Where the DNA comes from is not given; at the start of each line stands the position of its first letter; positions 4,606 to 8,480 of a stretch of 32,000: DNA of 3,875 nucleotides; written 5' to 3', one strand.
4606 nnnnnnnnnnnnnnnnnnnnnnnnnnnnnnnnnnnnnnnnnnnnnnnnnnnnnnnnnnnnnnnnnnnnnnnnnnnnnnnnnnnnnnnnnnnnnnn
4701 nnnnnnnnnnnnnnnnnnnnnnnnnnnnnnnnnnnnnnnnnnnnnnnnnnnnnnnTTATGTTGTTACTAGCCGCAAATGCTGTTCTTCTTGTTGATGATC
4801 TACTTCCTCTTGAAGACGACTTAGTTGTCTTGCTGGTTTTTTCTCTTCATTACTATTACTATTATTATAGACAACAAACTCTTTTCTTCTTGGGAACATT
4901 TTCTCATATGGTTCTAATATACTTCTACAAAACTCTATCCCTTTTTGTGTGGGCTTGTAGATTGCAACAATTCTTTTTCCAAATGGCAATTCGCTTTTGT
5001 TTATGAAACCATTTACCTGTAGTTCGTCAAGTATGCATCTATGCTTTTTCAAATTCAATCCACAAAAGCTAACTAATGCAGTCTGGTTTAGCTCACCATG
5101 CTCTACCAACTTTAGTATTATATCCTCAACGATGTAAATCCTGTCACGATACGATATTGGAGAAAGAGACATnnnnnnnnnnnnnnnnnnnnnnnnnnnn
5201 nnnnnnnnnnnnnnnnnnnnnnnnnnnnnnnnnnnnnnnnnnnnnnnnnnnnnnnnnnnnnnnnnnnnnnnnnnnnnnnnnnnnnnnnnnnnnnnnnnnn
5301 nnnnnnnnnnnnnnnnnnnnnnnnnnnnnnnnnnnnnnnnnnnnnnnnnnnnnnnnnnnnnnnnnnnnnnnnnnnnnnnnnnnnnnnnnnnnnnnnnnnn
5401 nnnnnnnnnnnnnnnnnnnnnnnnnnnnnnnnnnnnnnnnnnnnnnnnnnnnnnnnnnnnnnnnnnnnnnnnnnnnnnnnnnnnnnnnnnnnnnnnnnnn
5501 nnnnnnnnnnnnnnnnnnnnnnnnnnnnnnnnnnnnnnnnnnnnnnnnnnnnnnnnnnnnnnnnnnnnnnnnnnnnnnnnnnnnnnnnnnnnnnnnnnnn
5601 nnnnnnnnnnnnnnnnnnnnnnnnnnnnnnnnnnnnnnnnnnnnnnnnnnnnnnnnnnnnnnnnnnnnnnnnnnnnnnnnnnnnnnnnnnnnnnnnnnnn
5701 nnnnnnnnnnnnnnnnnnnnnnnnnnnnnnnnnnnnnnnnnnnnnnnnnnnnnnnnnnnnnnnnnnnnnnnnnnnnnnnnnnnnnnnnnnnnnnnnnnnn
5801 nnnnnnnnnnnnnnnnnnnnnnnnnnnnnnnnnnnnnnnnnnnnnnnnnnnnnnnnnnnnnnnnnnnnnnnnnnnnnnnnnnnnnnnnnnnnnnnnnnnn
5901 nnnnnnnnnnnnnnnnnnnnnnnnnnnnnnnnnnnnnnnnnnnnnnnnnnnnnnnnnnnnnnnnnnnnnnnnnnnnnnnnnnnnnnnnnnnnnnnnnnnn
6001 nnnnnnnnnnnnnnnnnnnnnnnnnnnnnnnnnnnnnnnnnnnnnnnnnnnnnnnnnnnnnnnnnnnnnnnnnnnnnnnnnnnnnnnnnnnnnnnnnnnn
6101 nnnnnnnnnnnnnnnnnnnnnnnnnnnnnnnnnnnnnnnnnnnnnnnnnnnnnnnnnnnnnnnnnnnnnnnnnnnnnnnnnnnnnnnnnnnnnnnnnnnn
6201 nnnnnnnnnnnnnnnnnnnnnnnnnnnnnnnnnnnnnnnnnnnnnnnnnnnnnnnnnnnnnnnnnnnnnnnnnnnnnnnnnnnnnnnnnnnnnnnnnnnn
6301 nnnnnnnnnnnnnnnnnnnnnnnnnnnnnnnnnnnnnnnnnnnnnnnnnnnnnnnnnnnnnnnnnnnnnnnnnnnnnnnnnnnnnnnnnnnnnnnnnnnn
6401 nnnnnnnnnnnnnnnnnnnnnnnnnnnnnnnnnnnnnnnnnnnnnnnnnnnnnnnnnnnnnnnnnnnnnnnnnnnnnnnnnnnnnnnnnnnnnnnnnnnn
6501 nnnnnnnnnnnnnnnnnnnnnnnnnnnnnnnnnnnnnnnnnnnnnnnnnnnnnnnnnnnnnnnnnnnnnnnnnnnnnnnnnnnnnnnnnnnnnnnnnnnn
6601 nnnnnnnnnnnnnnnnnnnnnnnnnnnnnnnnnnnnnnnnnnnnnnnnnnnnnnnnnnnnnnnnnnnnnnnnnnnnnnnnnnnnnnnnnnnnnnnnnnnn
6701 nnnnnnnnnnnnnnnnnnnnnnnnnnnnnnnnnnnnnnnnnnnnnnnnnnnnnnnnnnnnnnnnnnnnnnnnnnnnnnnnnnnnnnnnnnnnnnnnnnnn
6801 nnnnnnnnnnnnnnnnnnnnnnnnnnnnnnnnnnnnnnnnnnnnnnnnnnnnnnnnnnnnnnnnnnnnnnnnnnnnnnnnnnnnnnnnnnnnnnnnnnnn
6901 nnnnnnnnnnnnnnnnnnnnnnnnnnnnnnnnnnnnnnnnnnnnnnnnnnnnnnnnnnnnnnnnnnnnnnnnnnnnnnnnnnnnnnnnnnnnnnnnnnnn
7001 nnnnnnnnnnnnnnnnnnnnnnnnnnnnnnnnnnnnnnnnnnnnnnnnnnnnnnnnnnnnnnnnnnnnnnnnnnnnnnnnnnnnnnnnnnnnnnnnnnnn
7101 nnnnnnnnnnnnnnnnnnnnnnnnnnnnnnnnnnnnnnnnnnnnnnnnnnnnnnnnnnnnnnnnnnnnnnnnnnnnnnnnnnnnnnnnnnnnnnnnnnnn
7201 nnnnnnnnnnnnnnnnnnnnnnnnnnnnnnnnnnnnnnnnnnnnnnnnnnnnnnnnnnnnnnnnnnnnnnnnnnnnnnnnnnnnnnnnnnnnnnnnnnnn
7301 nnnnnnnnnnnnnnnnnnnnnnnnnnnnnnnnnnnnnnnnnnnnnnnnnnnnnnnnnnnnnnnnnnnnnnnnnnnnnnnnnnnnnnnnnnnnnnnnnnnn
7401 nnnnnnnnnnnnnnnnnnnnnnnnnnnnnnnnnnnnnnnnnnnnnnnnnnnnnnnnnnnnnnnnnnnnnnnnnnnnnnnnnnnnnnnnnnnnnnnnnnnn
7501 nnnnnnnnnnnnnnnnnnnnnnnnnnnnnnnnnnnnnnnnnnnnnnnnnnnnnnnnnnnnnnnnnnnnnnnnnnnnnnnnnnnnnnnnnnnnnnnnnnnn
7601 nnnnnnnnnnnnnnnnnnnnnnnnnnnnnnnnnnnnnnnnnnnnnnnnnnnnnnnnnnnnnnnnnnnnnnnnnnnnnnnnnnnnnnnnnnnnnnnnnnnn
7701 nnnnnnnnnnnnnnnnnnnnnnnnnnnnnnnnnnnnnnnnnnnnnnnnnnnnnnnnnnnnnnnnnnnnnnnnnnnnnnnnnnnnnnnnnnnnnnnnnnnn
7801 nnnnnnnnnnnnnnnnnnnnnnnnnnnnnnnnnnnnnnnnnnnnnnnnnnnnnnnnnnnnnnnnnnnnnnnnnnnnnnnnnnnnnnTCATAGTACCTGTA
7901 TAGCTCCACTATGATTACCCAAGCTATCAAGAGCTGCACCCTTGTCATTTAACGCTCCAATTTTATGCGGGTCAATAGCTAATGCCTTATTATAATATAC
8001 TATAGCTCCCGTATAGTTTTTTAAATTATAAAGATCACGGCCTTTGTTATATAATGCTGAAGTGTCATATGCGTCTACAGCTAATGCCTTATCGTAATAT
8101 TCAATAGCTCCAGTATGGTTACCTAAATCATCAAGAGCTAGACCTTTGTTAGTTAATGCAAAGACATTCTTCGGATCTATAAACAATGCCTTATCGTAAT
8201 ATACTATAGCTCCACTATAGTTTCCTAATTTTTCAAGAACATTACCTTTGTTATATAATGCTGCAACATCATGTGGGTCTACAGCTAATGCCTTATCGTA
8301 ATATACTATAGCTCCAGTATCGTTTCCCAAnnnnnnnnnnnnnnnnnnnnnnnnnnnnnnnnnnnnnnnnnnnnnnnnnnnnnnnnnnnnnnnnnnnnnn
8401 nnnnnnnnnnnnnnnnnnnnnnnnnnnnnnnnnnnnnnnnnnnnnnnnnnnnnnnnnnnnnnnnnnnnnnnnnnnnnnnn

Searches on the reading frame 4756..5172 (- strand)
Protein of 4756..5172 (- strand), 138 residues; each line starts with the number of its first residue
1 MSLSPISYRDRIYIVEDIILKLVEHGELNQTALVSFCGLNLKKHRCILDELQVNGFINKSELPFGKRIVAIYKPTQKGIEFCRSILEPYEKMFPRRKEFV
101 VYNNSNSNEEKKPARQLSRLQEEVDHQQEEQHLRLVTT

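Call 31: search_protein_families(library=pfam, proteins=[window:4756-5172:-], max_evalue=0.01)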
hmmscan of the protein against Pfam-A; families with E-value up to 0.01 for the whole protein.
window:4756-5172:- (138 aa): 1 family
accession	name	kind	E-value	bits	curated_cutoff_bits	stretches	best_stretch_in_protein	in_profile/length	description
PF14947.12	HTH_45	-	2.3e-06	27.9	25.5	1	8-85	1-69/77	Winged helix-turn-helix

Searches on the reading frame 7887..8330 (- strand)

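Call 31: search_protein_families(library=pfam, proteins=[window:7887-8330:-], max_evalue=0.01)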
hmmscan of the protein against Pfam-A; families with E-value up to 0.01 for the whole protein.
window:7887-8330:- (147 aa): 21 families
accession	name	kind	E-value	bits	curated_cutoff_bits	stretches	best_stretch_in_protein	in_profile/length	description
PF00515.34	TPR_1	-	1.8e-36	122.9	27.8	3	23-55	2-34/34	Tetratricopeptide repeat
PF07719.23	TPR_2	-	1.3e-30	103.4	27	3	23-55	2-34/34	Tetratricopeptide repeat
PF13181.12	TPR_8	-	8e-24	82.2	25.7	3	24-55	3-34/34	Tetratricopeptide repeat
PF13414.12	TPR_11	-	1.4e-20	73.1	26.8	3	2-36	8-42/42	TPR repeat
PF13432.12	TPR_16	-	1.7e-20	73.5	32.7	2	61-122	2-63/65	Tetratricopeptide repeat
PF13431.12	TPR_17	-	2.1e-20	71.7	24.4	3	10-42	1-33/34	Tetratricopeptide repeat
PF13424.12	TPR_12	-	1.3e-18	67.4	30.1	3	22-85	2-74/77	Tetratricopeptide repeat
PF13428.12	TPR_14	-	1.6e-16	59.5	23.5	1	23-62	2-41/44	Tetratricopeptide repeat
PF14559.12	TPR_19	-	2.8e-16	60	25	2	6-54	9-57/68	Tetratricopeptide repeat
PF13374.12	TPR_10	-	1.5e-13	50.7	27.5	0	58-85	4-31/42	Tetratricopeptide repeat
PF13371.12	TPR_9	-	1.5e-11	44.5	35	1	9-53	16-60/73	Tetratricopeptide repeat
PF13174.12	TPR_6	-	4.5e-10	39.9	26.3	0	92-121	2-31/33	Tetratricopeptide repeat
PF12895.13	ANAPC3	-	1.1e-09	38.9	27.2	2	70-147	3-79/82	Anaphase-promoting complex, cyclosome, subunit 3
PF13176.12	TPR_7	-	3.3e-09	36.5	27.9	0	24-49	1-26/36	Tetratricopeptide repeat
PF04212.24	MIT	-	4.1e-06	27.2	30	0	58-83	6-31/66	MIT (microtubule interacting and transport) domain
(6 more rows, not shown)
